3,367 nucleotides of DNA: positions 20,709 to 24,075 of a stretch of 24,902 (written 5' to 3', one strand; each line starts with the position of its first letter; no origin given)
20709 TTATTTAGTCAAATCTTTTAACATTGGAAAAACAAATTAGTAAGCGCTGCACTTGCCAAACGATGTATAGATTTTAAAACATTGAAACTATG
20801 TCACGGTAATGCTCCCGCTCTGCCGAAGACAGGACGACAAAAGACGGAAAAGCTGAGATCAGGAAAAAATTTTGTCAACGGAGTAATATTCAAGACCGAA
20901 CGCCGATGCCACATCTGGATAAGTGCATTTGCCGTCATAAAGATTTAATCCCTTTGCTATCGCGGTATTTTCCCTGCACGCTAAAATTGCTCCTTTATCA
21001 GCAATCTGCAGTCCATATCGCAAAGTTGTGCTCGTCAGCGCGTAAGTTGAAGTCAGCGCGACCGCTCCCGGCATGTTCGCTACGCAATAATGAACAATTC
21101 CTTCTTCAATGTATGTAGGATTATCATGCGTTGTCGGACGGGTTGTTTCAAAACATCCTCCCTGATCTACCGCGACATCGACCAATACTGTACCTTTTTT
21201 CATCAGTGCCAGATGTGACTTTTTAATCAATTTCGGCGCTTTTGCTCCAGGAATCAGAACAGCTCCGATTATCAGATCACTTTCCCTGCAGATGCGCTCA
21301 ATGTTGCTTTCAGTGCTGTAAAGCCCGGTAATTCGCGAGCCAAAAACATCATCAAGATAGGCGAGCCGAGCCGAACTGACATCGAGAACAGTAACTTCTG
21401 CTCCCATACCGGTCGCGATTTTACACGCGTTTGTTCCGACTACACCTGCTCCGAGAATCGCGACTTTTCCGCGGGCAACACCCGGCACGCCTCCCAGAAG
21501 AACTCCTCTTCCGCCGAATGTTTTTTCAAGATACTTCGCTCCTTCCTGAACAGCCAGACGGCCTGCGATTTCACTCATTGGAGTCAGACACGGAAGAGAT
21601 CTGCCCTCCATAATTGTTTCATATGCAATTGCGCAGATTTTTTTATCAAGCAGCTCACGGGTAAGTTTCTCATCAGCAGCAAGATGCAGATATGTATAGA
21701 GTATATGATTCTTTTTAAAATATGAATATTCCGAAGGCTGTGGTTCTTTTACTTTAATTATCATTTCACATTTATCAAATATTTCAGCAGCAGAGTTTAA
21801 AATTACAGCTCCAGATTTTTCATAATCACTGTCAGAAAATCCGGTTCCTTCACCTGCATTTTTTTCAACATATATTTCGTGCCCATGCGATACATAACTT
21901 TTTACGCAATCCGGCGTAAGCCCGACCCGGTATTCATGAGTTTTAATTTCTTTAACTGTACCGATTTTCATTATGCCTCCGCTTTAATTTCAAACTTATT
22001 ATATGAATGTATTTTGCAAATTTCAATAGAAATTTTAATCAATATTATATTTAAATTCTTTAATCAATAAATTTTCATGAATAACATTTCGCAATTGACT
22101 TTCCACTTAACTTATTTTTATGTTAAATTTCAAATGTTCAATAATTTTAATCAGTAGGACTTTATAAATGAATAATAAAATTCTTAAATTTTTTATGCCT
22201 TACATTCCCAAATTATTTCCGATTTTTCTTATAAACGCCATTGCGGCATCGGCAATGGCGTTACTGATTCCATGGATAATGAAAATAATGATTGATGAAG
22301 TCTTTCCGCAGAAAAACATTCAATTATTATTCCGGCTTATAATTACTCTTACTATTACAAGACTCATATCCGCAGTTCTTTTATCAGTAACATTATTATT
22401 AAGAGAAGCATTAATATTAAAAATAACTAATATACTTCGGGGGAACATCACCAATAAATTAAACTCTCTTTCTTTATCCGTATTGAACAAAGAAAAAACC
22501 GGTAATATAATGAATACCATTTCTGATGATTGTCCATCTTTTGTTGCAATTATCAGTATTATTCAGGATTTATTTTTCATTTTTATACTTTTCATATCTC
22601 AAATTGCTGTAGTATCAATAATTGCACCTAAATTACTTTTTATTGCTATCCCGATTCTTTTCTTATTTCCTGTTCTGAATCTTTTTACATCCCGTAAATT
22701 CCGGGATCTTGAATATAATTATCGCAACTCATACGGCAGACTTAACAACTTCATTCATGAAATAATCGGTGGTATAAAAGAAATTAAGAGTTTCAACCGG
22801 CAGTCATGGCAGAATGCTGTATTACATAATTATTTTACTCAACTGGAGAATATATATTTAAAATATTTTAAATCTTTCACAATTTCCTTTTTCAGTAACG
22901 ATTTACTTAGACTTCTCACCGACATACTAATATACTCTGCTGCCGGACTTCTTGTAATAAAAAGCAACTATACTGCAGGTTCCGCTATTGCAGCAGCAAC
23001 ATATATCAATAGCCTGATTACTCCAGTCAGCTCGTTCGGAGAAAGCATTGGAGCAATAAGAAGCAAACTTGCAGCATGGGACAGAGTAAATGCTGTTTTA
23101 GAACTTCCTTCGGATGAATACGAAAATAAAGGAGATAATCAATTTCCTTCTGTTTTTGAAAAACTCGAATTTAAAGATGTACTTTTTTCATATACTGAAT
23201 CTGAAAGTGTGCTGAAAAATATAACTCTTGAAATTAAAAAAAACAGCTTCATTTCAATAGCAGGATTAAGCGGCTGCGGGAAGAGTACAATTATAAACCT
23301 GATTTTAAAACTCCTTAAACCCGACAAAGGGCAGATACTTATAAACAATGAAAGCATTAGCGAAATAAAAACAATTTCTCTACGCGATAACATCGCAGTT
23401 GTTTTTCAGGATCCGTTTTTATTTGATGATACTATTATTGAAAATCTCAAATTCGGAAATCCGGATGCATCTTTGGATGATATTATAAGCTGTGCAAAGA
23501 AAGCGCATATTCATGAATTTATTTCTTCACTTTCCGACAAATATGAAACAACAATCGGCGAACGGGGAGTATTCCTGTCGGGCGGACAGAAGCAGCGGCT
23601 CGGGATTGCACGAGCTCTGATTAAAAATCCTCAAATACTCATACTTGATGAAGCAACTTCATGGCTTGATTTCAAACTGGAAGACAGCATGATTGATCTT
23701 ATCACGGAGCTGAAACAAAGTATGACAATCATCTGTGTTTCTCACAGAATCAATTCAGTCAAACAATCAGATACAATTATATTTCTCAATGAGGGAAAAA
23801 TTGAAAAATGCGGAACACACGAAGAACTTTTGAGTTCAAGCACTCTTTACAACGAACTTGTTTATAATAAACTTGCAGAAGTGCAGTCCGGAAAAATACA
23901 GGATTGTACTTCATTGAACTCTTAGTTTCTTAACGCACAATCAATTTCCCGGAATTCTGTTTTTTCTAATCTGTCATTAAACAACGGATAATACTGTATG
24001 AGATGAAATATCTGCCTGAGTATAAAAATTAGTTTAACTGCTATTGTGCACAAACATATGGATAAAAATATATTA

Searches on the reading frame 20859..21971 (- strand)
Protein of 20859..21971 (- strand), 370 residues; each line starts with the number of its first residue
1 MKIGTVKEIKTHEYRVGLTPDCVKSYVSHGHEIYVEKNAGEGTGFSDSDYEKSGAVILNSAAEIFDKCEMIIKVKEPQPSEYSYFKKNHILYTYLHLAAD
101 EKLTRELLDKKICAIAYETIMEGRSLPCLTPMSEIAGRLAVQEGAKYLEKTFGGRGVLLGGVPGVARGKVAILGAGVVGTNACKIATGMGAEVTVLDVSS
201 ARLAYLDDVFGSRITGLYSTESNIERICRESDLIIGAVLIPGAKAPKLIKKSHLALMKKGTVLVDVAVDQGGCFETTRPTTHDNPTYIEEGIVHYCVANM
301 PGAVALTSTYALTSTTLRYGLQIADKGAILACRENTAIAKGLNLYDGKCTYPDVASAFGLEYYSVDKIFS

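Call 46: search_protein_families(library=pfam, proteins=[window:20859-21971:-], max_evalue=0.001)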
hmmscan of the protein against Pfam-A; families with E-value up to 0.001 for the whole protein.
window:20859-21971:- (370 aa): 7 families
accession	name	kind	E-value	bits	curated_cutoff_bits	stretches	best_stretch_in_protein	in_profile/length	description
PF01262.27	AlaDh_PNT_C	-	5.2e-86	287.9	23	1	140-351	1-213/214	Alanine dehydrogenase/PNT, C-terminal domain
PF05222.21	AlaDh_PNT_N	-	7.9e-47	159.3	30.4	1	5-136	2-136/136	Alanine dehydrogenase/PNT, N-terminal domain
PF02826.25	2-Hacid_dh_C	-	1.9e-08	34.4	25.1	1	166-267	35-127/178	D-isomer specific 2-hydroxyacid dehydrogenase, NAD binding domain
PF03446.21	NAD_binding_2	-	0.00028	21.4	21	0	169-266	1-92/161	NAD binding domain of 6-phosphogluconate dehydrogenase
PF00107.32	ADH_zinc_N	-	0.00031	21.2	31.8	1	178-228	2-54/129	Zinc-binding dehydrogenase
PF00070.33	Pyr_redox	-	0.00032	21.6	22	1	169-218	1-50/82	Pyridine nucleotide-disulphide oxidoreductase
PF07992.20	Pyr_redox_2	-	0.00043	20.2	26.1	1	168-217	143-192/291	Pyridine nucleotide-disulphide oxidoreductase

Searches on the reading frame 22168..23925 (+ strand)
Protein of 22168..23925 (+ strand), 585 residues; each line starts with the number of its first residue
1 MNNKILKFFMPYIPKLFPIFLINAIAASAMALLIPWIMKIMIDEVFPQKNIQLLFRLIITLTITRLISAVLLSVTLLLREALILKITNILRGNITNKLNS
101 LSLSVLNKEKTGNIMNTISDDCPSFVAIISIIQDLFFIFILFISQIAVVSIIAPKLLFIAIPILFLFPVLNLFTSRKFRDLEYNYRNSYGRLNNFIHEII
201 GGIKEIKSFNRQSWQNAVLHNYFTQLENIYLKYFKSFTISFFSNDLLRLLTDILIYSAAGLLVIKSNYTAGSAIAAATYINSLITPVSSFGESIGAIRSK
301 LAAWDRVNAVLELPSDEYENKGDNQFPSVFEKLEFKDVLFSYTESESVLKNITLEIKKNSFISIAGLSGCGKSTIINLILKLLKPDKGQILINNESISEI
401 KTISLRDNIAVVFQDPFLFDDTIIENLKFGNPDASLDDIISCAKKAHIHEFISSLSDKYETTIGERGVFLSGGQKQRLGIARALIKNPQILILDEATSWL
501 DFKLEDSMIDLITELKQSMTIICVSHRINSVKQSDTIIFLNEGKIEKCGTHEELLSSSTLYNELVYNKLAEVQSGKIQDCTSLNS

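Call 46: search_protein_families(library=pfam, proteins=[window:22168-23925:+], max_evalue=0.001)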
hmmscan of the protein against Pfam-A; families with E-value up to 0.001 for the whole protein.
window:22168-23925:+ (585 aa): 5 families
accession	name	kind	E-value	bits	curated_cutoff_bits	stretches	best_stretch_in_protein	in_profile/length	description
PF00005.33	ABC_tran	-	3.2e-34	118.9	25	1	349-498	1-137/137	ABC transporter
PF00664.28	ABC_membrane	-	5e-27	95.7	28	1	19-287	3-274/274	ABC transporter transmembrane region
PF02463.25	SMC_N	-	7.6e-07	29.2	40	1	353-538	19-209/220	RecF/RecN/SMC N terminal domain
PF20720.3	nSTAND3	-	4.5e-05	23.6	27.2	1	352-445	10-101/155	Novel STAND NTPase 3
PF03193.22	RsgA_GTPase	-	0.00052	20.3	30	0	325-383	74-130/174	RsgA GTPase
